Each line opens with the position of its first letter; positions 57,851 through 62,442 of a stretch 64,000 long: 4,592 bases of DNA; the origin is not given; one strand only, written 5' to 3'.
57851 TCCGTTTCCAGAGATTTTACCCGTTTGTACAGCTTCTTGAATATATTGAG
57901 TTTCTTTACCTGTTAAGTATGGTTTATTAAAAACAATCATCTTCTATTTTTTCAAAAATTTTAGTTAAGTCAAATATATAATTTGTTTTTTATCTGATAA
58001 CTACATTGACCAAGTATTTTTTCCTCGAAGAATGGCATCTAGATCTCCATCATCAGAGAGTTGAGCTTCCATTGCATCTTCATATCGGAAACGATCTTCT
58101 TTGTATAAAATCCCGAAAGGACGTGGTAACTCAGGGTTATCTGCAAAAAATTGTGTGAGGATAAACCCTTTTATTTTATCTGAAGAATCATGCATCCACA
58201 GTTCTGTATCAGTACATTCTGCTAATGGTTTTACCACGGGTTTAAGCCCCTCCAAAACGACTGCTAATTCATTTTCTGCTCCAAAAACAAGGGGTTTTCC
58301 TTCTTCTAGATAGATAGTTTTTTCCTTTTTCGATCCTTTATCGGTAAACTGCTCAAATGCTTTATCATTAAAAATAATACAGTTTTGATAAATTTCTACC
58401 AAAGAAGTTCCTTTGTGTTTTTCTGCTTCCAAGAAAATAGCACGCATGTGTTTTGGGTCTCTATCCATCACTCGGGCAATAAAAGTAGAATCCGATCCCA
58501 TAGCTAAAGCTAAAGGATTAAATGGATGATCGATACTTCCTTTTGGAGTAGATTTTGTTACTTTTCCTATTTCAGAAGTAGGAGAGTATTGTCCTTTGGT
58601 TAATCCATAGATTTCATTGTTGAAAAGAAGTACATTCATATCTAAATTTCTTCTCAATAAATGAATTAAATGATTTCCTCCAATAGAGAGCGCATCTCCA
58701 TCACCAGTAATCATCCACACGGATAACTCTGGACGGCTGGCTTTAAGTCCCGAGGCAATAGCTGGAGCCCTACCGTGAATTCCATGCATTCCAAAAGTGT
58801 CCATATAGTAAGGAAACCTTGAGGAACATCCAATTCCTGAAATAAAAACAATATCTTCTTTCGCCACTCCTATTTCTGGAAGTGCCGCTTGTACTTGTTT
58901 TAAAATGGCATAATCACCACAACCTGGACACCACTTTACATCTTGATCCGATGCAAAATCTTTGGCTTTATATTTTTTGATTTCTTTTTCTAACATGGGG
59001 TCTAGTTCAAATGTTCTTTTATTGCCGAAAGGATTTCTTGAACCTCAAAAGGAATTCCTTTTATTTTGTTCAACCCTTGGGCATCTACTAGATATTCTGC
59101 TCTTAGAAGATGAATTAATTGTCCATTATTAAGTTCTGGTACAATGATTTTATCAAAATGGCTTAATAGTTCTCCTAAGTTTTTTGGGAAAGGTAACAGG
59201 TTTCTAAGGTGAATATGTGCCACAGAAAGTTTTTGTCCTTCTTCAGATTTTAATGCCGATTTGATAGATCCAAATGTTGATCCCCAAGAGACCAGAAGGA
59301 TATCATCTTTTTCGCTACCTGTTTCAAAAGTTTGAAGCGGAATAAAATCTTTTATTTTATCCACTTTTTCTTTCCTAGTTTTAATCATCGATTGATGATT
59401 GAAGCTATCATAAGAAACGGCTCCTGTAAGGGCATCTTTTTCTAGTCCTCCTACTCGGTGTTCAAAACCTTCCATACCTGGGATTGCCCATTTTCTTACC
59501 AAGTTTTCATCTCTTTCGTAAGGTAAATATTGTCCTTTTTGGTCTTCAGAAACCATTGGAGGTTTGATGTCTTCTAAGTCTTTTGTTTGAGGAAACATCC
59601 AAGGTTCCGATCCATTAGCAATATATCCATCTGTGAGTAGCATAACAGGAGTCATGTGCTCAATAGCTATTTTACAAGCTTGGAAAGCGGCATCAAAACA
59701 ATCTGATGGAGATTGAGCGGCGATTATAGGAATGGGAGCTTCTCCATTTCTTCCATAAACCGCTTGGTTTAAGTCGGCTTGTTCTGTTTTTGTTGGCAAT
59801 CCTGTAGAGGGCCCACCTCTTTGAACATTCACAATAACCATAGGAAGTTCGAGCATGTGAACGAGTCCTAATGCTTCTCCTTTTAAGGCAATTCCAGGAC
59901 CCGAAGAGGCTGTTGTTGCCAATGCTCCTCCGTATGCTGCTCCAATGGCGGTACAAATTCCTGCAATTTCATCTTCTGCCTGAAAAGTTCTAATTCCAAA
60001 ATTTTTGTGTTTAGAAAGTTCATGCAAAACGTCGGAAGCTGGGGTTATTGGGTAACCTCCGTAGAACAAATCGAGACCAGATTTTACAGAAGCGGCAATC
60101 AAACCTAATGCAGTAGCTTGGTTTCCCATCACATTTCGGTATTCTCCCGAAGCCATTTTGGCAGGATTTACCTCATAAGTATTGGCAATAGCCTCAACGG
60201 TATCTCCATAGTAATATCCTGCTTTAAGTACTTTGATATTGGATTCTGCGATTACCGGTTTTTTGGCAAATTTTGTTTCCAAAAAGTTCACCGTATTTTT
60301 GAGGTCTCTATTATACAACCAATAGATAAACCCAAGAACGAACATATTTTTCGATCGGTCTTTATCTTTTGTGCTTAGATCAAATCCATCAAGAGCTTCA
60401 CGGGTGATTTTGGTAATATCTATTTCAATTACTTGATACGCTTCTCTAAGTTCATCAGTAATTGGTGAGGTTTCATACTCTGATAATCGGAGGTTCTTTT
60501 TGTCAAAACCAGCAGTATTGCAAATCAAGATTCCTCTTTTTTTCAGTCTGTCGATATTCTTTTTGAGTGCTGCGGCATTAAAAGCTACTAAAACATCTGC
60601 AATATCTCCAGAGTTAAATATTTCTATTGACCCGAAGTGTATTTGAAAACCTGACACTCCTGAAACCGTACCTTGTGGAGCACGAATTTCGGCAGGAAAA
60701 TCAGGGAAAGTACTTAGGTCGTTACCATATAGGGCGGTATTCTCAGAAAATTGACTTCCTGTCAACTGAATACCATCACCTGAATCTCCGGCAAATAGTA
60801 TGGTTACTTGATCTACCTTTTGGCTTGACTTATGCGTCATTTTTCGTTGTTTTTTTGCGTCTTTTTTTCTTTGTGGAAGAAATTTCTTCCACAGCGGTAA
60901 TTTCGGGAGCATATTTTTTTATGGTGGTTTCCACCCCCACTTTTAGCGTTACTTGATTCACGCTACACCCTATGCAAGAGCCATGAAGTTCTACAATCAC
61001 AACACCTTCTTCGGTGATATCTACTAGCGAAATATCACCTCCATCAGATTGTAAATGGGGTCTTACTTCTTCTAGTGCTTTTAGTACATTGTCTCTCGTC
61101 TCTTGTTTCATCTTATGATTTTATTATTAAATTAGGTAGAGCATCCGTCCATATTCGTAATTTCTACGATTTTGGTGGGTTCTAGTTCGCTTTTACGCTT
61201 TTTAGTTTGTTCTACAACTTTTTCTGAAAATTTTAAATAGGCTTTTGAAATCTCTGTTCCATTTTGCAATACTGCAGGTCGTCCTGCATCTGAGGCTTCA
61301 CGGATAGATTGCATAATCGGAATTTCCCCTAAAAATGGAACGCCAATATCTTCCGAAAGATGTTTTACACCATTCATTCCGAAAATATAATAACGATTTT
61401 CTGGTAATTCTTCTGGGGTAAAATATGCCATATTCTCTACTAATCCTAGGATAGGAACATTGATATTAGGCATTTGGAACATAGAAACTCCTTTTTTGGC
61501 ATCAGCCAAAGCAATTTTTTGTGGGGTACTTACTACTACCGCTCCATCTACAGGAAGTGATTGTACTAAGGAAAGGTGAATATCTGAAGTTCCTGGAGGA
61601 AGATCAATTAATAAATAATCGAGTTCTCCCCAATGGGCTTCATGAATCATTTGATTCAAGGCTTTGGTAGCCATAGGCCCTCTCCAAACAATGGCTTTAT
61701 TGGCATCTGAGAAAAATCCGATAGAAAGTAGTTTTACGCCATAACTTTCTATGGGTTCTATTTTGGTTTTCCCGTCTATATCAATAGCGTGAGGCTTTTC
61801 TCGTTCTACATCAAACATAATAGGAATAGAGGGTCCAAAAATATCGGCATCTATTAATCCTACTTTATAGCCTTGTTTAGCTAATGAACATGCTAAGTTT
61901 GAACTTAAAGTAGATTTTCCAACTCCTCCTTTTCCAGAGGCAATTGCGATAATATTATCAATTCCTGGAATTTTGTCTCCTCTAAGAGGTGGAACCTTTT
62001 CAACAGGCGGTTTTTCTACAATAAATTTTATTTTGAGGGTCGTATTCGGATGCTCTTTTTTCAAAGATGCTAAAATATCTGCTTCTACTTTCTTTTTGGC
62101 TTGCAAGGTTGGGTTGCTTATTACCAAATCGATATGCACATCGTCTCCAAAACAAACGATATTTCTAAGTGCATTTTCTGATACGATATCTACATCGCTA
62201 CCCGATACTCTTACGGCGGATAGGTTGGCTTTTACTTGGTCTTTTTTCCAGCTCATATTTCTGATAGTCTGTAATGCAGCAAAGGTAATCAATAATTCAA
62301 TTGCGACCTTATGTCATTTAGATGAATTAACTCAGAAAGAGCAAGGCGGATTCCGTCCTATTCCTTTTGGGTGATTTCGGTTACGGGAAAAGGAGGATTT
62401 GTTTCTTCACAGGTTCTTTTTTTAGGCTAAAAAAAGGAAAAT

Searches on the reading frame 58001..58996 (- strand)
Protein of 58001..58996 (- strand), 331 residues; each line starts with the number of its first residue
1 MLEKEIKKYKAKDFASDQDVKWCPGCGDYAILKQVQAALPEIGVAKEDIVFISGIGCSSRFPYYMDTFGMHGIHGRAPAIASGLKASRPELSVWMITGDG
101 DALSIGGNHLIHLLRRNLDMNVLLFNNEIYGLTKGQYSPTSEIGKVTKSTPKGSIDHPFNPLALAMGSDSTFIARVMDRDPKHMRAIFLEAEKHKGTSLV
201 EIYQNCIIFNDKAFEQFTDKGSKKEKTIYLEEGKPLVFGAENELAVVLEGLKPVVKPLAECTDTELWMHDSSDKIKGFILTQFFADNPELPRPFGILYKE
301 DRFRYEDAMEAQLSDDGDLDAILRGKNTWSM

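Call 86: search_protein_families(library=pfam, proteins=[window:58001-58996:-], max_evalue=0.0001)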
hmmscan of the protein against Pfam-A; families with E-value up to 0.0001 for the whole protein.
window:58001-58996:- (331 aa): 1 family
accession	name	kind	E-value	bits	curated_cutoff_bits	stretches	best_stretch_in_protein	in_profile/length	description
PF02775.26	TPP_enzyme_C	-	2.4e-29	102.5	21.9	1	55-202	2-151/151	Thiamine pyrophosphate enzyme, C-terminal TPP binding domain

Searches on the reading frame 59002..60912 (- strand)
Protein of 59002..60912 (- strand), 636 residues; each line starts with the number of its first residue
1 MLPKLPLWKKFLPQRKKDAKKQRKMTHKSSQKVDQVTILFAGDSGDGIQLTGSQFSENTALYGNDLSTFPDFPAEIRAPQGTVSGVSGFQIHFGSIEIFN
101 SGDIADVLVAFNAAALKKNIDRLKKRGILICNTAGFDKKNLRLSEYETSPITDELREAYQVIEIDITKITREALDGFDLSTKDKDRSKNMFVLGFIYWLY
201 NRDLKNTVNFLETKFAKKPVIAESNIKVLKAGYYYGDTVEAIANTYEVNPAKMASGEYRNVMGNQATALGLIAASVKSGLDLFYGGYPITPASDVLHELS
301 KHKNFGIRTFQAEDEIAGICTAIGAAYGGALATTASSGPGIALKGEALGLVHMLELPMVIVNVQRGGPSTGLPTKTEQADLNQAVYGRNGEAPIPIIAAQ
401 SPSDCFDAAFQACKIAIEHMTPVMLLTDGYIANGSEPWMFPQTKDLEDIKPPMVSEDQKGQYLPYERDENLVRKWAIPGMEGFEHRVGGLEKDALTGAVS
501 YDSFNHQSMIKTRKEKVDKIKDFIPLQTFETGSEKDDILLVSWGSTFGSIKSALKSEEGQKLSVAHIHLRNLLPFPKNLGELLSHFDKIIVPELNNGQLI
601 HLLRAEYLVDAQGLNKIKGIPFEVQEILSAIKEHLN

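Call 86: search_protein_families(library=pfam, proteins=[window:59002-60912:-], max_evalue=0.0001)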
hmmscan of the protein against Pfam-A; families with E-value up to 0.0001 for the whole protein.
window:59002-60912:- (636 aa): 3 families
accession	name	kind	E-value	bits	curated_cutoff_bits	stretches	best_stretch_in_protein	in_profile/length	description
PF01855.24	POR_N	-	2.1e-52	178.6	27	1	283-492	10-218/231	Pyruvate flavodoxin/ferredoxin oxidoreductase, thiamine diP-bdg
PF01558.24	POR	-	1.2e-23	84.6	27.4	1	45-233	2-172/173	Pyruvate ferredoxin/flavodoxin oxidoreductase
PF17147.9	PFOR_II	-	6.5e-06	26.9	27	1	537-604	2-75/102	Pyruvate:ferredoxin oxidoreductase core domain II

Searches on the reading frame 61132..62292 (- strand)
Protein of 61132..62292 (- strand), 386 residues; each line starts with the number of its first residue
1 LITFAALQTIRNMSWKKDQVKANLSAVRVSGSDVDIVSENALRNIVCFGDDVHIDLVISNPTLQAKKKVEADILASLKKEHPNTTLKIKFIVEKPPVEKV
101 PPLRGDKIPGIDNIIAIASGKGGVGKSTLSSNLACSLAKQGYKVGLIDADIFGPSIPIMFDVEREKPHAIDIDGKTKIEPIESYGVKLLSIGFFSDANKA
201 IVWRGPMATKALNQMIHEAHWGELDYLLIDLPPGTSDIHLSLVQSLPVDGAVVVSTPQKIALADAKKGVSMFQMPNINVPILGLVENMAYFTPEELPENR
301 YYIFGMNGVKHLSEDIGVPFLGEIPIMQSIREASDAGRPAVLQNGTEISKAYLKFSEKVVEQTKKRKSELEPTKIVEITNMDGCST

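Call 86: search_protein_families(library=pfam, proteins=[window:61132-62292:-], max_evalue=0.0001)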
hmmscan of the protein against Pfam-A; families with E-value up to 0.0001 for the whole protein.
window:61132-62292:- (386 aa): 7 families
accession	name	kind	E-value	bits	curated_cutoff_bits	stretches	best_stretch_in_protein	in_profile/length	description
PF10609.15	ParA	-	1.7e-91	306.5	27.1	1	111-359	2-245/246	NUBPL iron-transfer P-loop NTPase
PF01656.29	CbiA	-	1.9e-16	60.6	25.4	1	115-339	1-124/125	CobQ/CobB/MinD/ParA nucleotide binding domain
PF13614.12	AAA_31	-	7.3e-13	49.3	27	1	113-151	2-40/177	AAA domain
PF01883.24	FeS_assembly_P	-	4.3e-07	30.6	23.5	1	17-78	1-62/73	Iron-sulfur cluster assembly protein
PF00142.24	Fer4_NifH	-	5.6e-07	29.7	25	0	116-151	4-38/271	4Fe-4S iron sulfur cluster binding proteins, NifH/frxC family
PF02374.21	ArsA_ATPase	-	6.6e-07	29.3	24.3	1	117-150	5-38/305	Anion-transporting ATPase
PF09140.17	MipZ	-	2.4e-06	27.5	20.7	1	114-160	2-48/262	ATPase MipZ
